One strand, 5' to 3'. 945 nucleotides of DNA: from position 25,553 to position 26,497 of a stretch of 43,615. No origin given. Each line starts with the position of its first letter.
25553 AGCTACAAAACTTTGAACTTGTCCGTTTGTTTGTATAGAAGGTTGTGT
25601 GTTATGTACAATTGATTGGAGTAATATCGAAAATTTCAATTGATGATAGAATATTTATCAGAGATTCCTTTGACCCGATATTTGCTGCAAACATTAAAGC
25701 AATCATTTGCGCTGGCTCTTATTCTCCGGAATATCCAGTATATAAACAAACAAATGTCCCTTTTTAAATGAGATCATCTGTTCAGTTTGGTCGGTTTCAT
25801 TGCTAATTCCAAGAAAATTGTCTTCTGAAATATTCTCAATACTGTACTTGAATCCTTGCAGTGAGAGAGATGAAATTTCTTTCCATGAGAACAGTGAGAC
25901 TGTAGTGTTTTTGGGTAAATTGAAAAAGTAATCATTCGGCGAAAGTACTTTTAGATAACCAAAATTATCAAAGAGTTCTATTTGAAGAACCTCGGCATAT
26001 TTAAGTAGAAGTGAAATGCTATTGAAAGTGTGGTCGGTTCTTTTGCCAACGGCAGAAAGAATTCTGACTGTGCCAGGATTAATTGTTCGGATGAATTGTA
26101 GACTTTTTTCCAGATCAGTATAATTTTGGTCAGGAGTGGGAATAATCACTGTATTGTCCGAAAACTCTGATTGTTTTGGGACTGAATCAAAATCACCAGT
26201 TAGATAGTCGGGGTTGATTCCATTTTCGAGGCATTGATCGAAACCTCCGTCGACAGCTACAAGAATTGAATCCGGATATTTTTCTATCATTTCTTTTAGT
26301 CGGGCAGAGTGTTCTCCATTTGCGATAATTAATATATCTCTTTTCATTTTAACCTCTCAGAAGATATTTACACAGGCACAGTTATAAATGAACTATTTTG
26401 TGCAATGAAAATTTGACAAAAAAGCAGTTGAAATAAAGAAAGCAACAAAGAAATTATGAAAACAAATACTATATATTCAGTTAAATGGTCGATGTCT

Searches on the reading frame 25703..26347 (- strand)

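Call 10: search_protein_families(library=pfam, proteins=[window:25703-26347:-], max_evalue=0.001)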
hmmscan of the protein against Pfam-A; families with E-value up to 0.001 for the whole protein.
window:25703-26347:- (214 aa): 2 families
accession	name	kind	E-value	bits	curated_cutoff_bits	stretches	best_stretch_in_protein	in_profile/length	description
PF04263.21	TPK_catalytic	-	2.2e-22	79.5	30.7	1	27-118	9-105/113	Thiamin pyrophosphokinase, catalytic domain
PF04265.19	TPK_B1_binding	-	1.3e-07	31.6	22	1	147-198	11-66/67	Thiamin pyrophosphokinase, vitamin B1 binding domain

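Call 64: search_protein_families(library=padloc, proteins=[window:25703-26347:-], max_evalue=0.001)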
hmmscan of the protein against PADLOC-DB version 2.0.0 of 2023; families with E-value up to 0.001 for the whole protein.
window:25703-26347:- (214 aa): 0 families
